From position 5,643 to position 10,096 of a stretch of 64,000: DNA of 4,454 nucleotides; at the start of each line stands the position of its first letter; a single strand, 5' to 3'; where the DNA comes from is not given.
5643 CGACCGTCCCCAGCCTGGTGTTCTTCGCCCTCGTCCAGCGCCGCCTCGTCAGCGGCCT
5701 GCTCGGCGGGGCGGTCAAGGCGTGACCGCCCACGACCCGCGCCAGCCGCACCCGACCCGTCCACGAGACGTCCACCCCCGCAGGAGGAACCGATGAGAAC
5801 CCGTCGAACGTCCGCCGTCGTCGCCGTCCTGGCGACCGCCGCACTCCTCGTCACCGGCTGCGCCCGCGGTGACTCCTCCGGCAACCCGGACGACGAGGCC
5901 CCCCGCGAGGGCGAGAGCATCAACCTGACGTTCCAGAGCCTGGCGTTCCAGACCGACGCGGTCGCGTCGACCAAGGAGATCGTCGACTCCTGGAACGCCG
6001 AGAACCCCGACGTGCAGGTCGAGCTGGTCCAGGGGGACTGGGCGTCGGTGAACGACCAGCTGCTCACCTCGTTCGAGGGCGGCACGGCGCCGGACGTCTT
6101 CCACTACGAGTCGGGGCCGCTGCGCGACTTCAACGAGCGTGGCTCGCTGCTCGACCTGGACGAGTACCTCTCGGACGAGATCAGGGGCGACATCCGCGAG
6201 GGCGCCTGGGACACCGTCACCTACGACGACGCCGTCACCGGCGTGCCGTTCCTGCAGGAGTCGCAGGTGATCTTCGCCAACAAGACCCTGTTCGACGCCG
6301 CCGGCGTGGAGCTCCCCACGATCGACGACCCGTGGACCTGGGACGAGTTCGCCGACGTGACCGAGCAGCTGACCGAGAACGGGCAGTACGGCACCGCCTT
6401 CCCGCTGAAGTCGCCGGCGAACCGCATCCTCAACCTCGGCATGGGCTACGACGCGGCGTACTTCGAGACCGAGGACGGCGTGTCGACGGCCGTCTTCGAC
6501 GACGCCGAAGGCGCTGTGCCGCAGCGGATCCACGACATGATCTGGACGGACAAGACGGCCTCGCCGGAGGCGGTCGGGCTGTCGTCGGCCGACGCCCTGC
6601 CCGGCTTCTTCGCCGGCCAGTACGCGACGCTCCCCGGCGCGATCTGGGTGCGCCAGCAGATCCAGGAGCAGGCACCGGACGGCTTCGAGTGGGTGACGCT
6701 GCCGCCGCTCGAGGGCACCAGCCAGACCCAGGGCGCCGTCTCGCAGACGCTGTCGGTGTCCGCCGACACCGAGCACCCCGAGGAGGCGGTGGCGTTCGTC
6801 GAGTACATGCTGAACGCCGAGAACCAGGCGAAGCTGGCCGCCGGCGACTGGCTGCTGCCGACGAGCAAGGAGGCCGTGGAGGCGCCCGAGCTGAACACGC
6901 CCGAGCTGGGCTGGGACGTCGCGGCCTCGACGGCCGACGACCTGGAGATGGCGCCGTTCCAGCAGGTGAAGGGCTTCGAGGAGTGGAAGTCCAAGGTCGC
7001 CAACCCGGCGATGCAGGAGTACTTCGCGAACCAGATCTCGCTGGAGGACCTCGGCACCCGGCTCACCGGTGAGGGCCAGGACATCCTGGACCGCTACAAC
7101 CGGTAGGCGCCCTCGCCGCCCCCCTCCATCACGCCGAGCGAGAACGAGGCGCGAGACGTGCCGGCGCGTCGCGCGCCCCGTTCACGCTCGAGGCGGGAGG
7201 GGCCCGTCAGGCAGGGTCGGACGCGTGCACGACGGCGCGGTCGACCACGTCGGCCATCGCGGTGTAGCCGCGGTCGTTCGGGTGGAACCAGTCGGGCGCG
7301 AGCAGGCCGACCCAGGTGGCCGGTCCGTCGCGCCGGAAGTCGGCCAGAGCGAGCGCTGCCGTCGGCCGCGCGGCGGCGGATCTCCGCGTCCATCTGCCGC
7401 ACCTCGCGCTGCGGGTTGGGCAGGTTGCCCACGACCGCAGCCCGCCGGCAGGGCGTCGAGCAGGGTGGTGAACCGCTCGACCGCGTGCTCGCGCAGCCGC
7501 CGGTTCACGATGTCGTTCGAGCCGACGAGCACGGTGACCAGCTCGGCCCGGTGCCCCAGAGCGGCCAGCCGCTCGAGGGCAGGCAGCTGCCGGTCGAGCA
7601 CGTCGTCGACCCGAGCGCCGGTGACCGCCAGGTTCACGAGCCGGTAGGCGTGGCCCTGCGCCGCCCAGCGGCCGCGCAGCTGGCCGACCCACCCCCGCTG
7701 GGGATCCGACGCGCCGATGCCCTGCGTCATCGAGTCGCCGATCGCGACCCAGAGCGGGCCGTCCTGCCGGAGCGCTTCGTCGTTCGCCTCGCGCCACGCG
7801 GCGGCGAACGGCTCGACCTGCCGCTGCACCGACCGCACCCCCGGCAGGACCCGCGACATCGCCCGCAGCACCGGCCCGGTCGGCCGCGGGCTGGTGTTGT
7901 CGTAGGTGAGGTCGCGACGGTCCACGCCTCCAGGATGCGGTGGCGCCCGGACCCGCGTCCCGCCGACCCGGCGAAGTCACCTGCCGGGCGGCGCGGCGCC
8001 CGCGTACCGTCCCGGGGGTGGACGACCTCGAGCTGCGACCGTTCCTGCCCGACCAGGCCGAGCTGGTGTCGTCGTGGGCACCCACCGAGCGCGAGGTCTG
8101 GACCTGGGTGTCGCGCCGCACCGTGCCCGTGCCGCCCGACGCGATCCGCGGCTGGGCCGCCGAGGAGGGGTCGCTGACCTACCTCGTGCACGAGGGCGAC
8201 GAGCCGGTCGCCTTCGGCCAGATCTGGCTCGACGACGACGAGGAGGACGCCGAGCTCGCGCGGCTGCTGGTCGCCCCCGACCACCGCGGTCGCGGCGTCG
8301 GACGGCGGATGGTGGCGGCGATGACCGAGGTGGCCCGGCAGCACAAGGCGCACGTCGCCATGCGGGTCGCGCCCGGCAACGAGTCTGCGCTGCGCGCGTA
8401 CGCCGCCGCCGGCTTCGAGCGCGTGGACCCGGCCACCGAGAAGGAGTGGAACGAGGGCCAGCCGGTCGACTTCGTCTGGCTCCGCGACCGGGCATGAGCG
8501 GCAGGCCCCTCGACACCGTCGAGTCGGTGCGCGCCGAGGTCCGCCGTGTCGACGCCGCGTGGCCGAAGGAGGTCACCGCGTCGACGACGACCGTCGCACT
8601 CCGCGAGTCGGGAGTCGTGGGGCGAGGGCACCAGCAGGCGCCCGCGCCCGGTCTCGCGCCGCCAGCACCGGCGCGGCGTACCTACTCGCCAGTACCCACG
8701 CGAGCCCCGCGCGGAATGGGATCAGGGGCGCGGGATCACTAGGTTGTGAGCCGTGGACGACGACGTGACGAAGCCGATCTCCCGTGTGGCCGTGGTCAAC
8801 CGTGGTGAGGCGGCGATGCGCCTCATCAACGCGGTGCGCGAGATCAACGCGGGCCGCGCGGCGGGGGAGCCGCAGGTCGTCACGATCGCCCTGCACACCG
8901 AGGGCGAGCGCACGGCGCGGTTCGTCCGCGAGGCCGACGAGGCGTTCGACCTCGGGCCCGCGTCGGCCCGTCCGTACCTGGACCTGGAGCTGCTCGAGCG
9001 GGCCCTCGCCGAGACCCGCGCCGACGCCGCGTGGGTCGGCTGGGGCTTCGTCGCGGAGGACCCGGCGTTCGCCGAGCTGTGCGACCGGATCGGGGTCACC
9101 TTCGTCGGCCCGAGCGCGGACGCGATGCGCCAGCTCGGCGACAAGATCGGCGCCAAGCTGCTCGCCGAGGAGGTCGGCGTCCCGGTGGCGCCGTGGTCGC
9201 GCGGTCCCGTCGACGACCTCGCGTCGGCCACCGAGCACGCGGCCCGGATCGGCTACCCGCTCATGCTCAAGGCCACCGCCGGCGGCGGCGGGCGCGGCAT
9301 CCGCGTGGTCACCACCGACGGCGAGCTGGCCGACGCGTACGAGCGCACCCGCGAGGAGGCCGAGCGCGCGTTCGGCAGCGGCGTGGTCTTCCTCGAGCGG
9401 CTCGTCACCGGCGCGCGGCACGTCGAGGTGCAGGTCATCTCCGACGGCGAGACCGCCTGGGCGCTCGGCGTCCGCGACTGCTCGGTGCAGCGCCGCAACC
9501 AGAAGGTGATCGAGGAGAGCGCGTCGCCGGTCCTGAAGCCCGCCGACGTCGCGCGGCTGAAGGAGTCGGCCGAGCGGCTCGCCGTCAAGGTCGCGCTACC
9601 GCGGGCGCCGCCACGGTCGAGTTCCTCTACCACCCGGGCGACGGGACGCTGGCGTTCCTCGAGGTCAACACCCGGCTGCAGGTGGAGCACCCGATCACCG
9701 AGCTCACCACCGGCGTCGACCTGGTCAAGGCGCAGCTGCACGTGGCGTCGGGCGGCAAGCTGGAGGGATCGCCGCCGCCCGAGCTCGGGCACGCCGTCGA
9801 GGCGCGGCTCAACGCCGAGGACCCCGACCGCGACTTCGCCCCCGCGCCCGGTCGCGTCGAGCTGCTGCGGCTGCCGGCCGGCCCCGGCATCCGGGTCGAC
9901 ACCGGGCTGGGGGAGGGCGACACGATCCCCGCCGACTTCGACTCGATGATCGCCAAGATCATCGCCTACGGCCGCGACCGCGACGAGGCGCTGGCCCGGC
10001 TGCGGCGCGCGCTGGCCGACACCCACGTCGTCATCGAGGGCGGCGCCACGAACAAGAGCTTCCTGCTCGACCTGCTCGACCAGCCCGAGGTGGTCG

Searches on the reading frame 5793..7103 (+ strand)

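Call 47: search_protein_families(library=pfam, proteins=[window:5793-7103:+], max_evalue=0.0001)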
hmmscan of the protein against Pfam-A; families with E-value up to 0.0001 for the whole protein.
window:5793-7103:+ (437 aa): 2 families
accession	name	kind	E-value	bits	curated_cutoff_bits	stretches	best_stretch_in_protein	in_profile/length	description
PF01547.30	SBP_bac_1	-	5.2e-39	135.5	26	1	55-346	6-307/307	Bacterial extracellular solute-binding protein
PF13416.11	SBP_bac_8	-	1e-32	114.5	27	1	63-368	2-272/279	Bacterial extracellular solute-binding protein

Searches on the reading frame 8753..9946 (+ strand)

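Call 47: search_protein_families(library=pfam, proteins=[window:8753-9946:+], max_evalue=0.0001)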
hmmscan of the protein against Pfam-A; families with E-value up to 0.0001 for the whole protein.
window:8753-9946:+ (398 aa): 4 families
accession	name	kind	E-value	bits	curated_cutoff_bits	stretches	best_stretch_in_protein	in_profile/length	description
PF02786.22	CPSase_L_D2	-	2e-35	122.7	19.8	1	130-280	1-152/211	Carbamoyl-phosphate synthase L chain, ATP binding domain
PF00289.28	Biotin_carb_N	-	2.9e-29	102.2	25.5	1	9-125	2-110/110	Biotin carboxylase, N-terminal domain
PF02222.28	ATP-grasp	-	3e-05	24.2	27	1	138-234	3-92/179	ATP-grasp domain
PF07478.18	Dala_Dala_lig_C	-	6.6e-05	22.9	24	1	138-235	2-97/204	D-ala D-ala ligase C-terminus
